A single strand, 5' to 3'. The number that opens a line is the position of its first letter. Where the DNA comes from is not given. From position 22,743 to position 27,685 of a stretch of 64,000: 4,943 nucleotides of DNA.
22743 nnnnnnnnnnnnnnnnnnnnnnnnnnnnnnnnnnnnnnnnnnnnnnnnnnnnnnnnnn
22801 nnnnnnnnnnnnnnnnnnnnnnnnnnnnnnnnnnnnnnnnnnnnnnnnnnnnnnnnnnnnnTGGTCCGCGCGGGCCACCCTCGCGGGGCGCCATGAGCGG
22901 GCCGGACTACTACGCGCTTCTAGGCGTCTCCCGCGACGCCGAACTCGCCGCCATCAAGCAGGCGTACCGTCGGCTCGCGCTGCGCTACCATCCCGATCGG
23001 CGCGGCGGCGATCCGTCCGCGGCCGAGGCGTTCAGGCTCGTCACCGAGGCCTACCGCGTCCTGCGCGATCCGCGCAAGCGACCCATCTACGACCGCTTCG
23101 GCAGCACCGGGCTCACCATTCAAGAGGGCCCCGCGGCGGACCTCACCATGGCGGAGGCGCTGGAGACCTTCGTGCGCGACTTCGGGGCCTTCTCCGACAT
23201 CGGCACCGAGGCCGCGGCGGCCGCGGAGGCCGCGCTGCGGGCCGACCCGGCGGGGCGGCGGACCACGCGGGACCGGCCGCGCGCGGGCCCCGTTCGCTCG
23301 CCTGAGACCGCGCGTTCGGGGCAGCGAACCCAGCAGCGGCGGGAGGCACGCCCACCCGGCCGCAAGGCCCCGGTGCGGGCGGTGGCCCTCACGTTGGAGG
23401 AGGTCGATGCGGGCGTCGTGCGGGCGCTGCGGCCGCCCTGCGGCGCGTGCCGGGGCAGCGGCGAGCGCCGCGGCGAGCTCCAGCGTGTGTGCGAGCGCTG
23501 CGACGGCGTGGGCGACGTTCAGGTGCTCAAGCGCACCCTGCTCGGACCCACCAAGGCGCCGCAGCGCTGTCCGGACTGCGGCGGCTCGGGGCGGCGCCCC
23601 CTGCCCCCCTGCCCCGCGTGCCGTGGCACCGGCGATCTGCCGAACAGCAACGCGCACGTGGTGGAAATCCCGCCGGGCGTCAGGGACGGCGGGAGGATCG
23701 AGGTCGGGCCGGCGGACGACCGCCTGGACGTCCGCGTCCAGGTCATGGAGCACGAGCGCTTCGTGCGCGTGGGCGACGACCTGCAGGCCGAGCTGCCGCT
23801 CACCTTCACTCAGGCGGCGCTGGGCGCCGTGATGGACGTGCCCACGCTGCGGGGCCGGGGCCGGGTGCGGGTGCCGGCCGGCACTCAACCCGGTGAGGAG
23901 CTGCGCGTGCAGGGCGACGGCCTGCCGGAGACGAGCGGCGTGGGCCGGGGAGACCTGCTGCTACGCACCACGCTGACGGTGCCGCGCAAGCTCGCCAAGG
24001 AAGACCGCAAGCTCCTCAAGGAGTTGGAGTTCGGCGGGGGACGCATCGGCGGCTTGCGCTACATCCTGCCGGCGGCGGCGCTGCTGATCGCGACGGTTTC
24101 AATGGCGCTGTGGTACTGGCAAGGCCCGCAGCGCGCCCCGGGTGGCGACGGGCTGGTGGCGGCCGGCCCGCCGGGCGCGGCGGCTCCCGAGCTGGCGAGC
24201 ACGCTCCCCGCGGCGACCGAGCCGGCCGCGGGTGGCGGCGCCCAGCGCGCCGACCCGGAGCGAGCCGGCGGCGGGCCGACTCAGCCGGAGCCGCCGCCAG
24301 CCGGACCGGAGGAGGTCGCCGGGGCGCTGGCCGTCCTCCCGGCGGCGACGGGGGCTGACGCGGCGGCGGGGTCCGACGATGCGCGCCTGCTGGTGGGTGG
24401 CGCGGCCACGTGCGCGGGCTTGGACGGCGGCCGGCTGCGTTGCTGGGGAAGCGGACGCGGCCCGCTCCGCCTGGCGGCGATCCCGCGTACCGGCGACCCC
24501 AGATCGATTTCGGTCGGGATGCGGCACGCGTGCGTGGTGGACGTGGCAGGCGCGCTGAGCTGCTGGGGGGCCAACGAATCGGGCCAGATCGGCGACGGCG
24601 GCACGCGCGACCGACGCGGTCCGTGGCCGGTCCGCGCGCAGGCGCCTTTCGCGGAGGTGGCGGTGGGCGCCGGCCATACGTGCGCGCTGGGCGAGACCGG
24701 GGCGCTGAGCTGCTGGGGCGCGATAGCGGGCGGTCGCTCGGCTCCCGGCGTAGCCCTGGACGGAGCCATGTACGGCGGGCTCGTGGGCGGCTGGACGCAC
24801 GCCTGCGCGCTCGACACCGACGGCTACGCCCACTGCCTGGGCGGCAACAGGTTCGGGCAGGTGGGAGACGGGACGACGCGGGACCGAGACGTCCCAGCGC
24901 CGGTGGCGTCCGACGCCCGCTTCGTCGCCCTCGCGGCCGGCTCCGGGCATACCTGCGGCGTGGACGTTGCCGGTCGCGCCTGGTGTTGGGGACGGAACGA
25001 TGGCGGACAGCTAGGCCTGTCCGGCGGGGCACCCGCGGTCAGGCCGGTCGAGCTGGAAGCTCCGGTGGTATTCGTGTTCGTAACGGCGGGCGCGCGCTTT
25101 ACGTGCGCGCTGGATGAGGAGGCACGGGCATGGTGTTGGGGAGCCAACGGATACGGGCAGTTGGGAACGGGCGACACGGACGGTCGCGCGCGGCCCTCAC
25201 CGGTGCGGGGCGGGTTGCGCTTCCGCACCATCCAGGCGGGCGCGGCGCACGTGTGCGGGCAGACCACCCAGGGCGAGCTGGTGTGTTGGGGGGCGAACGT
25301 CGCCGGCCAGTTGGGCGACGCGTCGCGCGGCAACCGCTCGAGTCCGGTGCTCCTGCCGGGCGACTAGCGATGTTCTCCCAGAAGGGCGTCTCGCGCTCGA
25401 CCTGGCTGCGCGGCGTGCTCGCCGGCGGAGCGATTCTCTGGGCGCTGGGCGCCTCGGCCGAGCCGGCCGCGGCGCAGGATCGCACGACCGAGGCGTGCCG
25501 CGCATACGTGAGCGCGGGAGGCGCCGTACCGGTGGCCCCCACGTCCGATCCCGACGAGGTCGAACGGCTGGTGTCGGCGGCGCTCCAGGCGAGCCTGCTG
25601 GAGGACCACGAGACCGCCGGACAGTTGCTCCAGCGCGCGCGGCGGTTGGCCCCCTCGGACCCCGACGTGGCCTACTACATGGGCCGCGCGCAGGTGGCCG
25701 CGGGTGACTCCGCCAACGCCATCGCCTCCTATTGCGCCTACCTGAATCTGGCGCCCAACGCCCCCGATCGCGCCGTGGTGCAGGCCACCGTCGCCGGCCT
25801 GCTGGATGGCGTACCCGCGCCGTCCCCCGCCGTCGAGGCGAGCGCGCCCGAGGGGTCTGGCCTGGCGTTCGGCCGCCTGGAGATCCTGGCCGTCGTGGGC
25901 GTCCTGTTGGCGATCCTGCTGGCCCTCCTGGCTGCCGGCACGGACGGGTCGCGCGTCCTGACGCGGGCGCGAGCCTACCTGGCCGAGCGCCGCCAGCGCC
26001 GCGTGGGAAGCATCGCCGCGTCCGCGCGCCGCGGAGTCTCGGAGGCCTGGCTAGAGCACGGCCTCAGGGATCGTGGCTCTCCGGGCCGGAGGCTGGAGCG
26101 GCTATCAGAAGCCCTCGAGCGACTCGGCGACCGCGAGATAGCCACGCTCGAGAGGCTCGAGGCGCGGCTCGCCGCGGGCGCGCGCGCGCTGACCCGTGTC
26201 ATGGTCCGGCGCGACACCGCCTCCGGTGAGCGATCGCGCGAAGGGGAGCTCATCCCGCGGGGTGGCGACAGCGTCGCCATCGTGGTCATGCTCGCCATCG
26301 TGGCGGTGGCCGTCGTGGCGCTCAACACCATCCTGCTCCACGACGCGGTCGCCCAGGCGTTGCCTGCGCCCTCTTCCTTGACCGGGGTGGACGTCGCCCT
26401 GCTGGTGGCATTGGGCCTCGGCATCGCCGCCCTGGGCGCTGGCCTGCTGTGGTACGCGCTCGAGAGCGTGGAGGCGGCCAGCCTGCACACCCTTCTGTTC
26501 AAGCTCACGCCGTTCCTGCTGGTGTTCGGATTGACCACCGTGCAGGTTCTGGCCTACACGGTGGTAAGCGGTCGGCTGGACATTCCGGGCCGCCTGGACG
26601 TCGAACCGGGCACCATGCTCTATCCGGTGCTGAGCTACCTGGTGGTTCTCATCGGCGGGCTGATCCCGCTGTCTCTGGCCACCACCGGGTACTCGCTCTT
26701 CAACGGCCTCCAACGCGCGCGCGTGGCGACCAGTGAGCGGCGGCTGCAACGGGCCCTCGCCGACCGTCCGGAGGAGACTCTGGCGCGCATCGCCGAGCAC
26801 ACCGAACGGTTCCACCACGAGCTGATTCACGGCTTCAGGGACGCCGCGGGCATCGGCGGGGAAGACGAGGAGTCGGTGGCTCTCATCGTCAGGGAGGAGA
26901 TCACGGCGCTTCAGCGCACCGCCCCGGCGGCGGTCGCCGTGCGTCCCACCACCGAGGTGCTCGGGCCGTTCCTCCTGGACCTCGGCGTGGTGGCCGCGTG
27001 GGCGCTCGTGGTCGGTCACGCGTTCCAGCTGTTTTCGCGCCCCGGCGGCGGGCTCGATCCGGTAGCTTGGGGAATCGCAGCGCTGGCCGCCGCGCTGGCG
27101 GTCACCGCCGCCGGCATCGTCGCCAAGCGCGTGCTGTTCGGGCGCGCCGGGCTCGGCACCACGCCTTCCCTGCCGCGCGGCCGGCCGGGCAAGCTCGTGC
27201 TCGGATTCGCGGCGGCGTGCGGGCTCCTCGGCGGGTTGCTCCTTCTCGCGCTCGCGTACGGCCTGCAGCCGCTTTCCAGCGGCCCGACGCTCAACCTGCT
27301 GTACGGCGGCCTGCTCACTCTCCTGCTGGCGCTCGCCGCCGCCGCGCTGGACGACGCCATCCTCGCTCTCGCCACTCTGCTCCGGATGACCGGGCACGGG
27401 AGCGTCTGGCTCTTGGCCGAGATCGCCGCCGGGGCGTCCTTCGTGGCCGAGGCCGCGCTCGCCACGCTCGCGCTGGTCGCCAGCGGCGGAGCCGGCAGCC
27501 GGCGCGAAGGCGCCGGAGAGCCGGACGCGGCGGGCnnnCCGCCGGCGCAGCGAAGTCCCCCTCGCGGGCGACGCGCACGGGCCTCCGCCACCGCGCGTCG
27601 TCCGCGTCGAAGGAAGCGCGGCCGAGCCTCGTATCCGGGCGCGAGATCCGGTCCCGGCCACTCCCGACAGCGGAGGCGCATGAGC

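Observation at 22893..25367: Full-length DnaJ fused through a transmembrane helix to a seven-bladed RCC1-like propeller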

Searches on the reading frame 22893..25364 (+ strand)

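Call 4: search_protein_families(library=pfam, proteins=[window:22893-25364:+], max_evalue=0.01)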
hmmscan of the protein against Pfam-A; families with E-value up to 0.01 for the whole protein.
window:22893-25364:+ (824 aa): 7 families
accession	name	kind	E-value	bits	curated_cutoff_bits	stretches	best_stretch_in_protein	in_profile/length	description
PF25390.1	WD40_RLD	-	3.9e-48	165.1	150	2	632-821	96-292/363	RCC1-like domain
PF00415.24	RCC1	-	3e-35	121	21.7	4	745-788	3-48/50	Regulator of chromosome condensation (RCC1) repeat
PF13540.12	RCC1_2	-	4.2e-35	119.1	22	6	728-756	2-30/30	Regulator of chromosome condensation (RCC1) repeat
PF00226.36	DnaJ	-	1.8e-23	82.9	27.8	1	5-67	1-63/63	DnaJ domain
PF01556.23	DnaJ_C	-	5.1e-23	82.2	26.6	1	255-364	34-152/152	DnaJ C terminal domain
PF00684.25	DnaJ_CXXCXGXG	-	8.1e-11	42.5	32.7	1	183-247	1-65/65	DnaJ central domain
PF25384.1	Alsin_RLD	-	0.00015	21.6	100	0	747-810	245-310/405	Alsin RCC1-like domain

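Call 68: search_protein_families(library=ncbifam, proteins=[window:22893-25364:+], max_evalue=0.001)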
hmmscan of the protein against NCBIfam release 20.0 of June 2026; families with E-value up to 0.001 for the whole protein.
window:22893-25364:+ (824 aa): 13 families
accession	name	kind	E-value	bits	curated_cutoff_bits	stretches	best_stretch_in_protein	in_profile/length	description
TIGR02349.1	DnaJ_bact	equivalog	6e-77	259.4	377.2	1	5-379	1-351/354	molecular chaperone DnaJ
NF008035.0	PRK10767.1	subfamily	3.2e-72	243.6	338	2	163-379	120-345/374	molecular chaperone DnaJ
NF010874.0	PRK14281.1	equivalog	2.4e-61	208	619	1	5-379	4-370/397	chaperone protein DnaJ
NF010894.0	PRK14301.1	equivalog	3.1e-59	200.8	548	2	181-379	145-348/373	chaperone protein DnaJ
NF010885.0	PRK14292.1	equivalog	1.7e-58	198.4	585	2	169-377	130-344/371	chaperone protein DnaJ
NF010872.0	PRK14279.1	equivalog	2.2e-56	191.7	556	1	5-376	10-373/394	molecular chaperone DnaJ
NF010871.0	PRK14278.1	equivalog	7e-56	189.7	502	2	155-379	111-348/378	molecular chaperone DnaJ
NF010892.0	PRK14299.1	equivalog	9.8e-38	130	392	2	4-100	4-101/291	chaperone protein DnaJ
NF037946.1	terminal_TopJ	equivalog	7.5e-29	100.8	300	1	5-78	6-78/810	terminal organelle assembly protein TopJ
NF007618.0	PRK10266.1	equivalog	3.4e-28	99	403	2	5-69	5-68/306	curved DNA-binding protein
TIGR03835.1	termin_org_DnaJ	equivalog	7.1e-21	74.3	512.25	1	5-83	3-80/871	terminal organelle assembly protein TopJ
NF050028.1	CldAdptActJ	equivalog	9e-08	32.5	150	1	6-66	4-69/93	cold adaptation protein ActJcold adaptation protein ActJ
NF006948.0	PRK09430.1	equivalog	0.00018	21.2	162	1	6-36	202-232/267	co-chaperone DjlA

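Call 78: search_protein_families(library=padloc, proteins=[window:22893-25364:+], max_evalue=0.001)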
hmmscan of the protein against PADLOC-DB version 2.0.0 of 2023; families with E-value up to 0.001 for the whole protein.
window:22893-25364:+ (824 aa): 0 families

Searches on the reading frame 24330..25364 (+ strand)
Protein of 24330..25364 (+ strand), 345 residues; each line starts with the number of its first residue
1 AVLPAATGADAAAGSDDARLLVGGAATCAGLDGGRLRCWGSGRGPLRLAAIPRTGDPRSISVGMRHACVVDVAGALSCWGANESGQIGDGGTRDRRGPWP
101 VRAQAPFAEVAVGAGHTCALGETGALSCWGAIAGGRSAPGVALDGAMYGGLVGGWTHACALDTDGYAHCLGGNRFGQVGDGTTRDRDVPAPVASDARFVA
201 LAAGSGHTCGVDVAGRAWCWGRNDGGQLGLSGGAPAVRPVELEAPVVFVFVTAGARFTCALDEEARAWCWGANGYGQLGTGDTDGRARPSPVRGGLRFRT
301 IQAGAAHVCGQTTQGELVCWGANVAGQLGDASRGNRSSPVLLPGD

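Call 15: search_solved_structures(query=window:24330-25364:+, max_evalue=0.001)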
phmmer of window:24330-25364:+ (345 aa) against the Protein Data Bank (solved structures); distinct sequences matched with E-value up to 0.001: 32.
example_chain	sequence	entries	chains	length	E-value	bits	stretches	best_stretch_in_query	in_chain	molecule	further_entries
8gqe_B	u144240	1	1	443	3.4e-45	157.9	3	142-332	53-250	Ultraviolet-B receptor UVR8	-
6xzl_A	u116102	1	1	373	4e-43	151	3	142-332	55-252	Ultraviolet-B receptor UVR8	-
6xzm_A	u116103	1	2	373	3.6e-41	144.6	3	151-290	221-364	Ultraviolet-B receptor UVR8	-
4d9s_A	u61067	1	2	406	2.3e-37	132.1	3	142-332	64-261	UVB-resistance protein UVR8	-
7vgg_B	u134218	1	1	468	3.7e-37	131.4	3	142-332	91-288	Ultraviolet-B receptor UVR8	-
4dnw_A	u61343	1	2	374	6.1e-37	130.7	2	142-332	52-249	AT5g63860/MGI19_6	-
4naa_A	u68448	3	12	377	7.1e-37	130.5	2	142-332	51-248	Ultraviolet-B receptor UVR8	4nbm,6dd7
4dnu_A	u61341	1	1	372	1.5e-36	129.5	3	142-292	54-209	AT5g63860/MGI19_6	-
4dnv_A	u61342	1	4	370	3.2e-36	128.3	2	142-332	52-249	AT5g63860/MGI19_6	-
4nc4_A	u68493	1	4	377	5e-36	127.7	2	142-331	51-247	Ultraviolet-B receptor UVR8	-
6xzn_A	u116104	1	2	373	7.3e-36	127.2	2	142-330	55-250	Ultraviolet-B receptor UVR8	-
3kci_A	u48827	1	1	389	8.3e-36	127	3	174-337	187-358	Probable E3 ubiquitin-protein ligase HERC2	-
7q40_A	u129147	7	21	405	6.4e-27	97.7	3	179-344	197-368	E3 ubiquitin-protein ligase HERC2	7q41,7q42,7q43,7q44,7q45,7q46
4l1m_A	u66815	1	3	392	1.3e-22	83.5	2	199-344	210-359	E3 ubiquitin-protein ligase HERC2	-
4o2w_A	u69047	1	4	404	2.5e-22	82.6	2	145-344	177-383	E3 ubiquitin-protein ligase HERC1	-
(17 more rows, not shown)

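Call 72: predict_structure(alignment_id=A2)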
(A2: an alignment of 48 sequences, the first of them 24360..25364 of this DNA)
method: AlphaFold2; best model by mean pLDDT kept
length: 335 residues; sequences in the alignment: 48
mean_pLDDT: 92.0   pTM: 0.91
mean pLDDT of the five models: 92.0, 92.0, 91.7, 91.3, 91.2
residues with pLDDT >= 90: 272; 70-90: 42; 50-70: 16; < 50: 5
segments of 3 or more residues with pLDDT < 50: 1-5
pLDDT, mean of each block of 10 residues (from residue 1): 52 86 79 66 79 93 94 95 94 91 96 96 80 95 97 98 98 97 98 98 98 98 96 98 98 98 98 98 97 97 95 94 95 78
secondary structure, 60 per line:
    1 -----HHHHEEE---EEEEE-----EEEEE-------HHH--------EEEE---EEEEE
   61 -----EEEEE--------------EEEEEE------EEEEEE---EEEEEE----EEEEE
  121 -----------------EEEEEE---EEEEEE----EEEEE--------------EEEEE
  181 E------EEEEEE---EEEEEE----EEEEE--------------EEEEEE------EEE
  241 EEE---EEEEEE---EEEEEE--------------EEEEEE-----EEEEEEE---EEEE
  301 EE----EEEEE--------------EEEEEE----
elements in order: H6-9 E10-12 E16-20 E26-30 E49-52 E56-60 E66-70 E85-90 E97-102 E106-111 E116-120 E138-143 E147-152 E157-161 E176-181 E188-193 E197-202 E207-211 E226-231 E238-243 E247-252 E256-261 E276-281 E287-293 E297-302 E307-311 E326-331

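Call 76: fold_search(model_id=the predicted structure, library=pdb)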
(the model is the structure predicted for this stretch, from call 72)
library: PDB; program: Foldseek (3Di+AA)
matches with E <= 10: 1746; with E <= 0.001: 1283
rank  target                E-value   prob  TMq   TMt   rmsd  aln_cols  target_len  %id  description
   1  6xzm_A                2.6e-29  1.00  0.89  0.82   2.5       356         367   24  Arabidopsis UV-B photoreceptor UVR8 mutant D96N D107N W285A (released 2021-01-13)
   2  8gqe_B                1.1e-28  1.00  0.89  0.78   2.4       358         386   24  Crystal structure of the W285A mutant of UVR8 in complex with RUP2 (released 2022-09-14)
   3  6dd7_A                2.6e-28  1.00  0.88  0.81   2.7       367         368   24  Crystal structure of plant UVB photoreceptor UVR8 from in situ serial Laue diffraction (released 2018-07-18)
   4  4d9s_B                2.7e-28  1.00  0.89  0.79   2.4       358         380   24  Crystal structure of Arabidopsis thaliana UVR8 (UV Resistance locus 8) (released 2012-04-04)
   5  4dnw_B                4.6e-28  1.00  0.80  0.72   2.1       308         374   28  Crystal structure of UVB-resistance protein UVR8 (released 2012-03-07)
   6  4dnv_B                4.6e-28  1.00  0.79  0.72   2.4       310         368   27  Crystal structure of the W285F mutant of UVB-resistance protein UVR8 (released 2012-03-07)
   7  4d9s_A                4.8e-28  1.00  0.80  0.70   2.1       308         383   28  Crystal structure of Arabidopsis thaliana UVR8 (UV Resistance locus 8) (released 2012-04-04)
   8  4dnv_A                6.4e-28  1.00  0.89  0.81   2.4       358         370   24  Crystal structure of the W285F mutant of UVB-resistance protein UVR8 (released 2012-03-07)
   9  6xzn_B                1.0e-27  1.00  0.87  0.81   2.8       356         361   24  Arabidopsis UV-B photoreceptor UVR8 mutant G101S W285A (released 2021-01-13)
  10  6xzl                  1.1e-27  1.00  0.89  0.81   2.3       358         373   24  Arabidopsis UV-B photoreceptor UVR8 mutant D96N D107N (released 2021-01-13)
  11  6xzn_A                1.3e-27  1.00  0.78  0.72   2.2       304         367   28  Arabidopsis UV-B photoreceptor UVR8 mutant G101S W285A (released 2021-01-13)
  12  4dnu                  2.1e-27  1.00  0.89  0.80   2.7       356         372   24  Crystal structure of the W285A mutant of UVB-resistance protein UVR8 (released 2012-03-07)
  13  4nc4_A                2.2e-27  1.00  0.80  0.72   2.2       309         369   28  Crystal structure of photoreceptor AtUVR8 mutant W285F and light-induced structural changes at 120K (released 2016-10-26)
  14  4dnw_A                4.7e-27  1.00  0.89  0.81   2.5       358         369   24  Crystal structure of UVB-resistance protein UVR8 (released 2012-03-07)
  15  7vgg_B                8.2e-27  1.00  0.89  0.80   2.5       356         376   24  Cryo-EM structure of Ultraviolet-B activated UVR8 in complex with COP1 (released 2022-05-04)
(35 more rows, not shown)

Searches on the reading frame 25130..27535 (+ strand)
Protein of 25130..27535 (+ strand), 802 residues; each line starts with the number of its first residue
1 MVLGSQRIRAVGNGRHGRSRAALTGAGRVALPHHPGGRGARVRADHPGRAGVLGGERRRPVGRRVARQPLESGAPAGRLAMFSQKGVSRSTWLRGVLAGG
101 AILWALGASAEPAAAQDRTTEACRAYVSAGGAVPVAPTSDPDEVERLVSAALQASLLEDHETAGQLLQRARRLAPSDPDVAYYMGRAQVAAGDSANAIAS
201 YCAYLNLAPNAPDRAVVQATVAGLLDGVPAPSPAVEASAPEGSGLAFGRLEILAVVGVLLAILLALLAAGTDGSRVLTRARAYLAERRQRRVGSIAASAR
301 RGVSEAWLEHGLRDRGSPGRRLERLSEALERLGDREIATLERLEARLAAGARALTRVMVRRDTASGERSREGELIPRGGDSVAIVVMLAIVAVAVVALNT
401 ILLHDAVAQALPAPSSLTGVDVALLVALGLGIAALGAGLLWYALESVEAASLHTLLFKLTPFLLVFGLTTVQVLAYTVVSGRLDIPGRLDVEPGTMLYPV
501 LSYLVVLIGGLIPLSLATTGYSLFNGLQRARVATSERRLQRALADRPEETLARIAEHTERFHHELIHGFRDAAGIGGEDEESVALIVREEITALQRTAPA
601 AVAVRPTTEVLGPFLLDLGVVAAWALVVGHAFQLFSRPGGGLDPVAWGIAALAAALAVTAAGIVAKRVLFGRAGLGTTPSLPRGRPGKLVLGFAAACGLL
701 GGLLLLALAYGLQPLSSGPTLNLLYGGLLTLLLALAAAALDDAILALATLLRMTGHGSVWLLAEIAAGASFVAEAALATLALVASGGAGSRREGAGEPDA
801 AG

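Call 4: search_protein_families(library=pfam, proteins=[window:25130-27535:+], max_evalue=0.01)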
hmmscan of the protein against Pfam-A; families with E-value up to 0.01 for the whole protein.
window:25130-27535:+ (802 aa): 2 families
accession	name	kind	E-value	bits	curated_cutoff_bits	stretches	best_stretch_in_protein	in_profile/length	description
PF13371.12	TPR_9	-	0.0014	19.1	35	1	158-219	9-70/73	Tetratricopeptide repeat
PF14559.12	TPR_19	-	0.0085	16.8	25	1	158-210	5-57/68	Tetratricopeptide repeat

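Call 68: search_protein_families(library=ncbifam, proteins=[window:25370-27535:+], max_evalue=0.001)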
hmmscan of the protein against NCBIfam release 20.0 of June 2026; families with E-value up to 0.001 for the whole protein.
window:25370-27535:+ (722 aa): 0 families

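Call 69: find_homologous_proteins(query=window:25370-27535:+, region=195-470, max_evalue=0.001)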
Query window:25370-27535:+, residues 195-470 (276 aa): 7 proteins with E <= 0.001 among 8000 candidates.
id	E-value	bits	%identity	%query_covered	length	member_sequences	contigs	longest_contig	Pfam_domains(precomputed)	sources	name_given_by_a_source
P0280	7.3e-161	551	100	100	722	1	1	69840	-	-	-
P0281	5.2e-107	375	73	94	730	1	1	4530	-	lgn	-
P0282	2.9e-104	366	70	100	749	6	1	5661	-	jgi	-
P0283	7.6e-101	355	68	100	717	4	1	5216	PF13371.13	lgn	-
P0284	1.5e-96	341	65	100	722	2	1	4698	-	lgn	-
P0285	2.6e-94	333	63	100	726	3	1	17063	PF13371.13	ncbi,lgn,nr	ncbi:MAG TPA: tetratricopeptide repeat protein [Longimicrobiales bacterium]|nr:tetratricopeptide rep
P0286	1.4e-93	331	63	100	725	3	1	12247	-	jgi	jgi:hypothetical protein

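Call 78: search_protein_families(library=padloc, proteins=[window:25370-27535:+], max_evalue=0.001)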
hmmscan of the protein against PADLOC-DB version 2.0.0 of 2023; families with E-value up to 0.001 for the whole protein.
window:25370-27535:+ (722 aa): 0 families
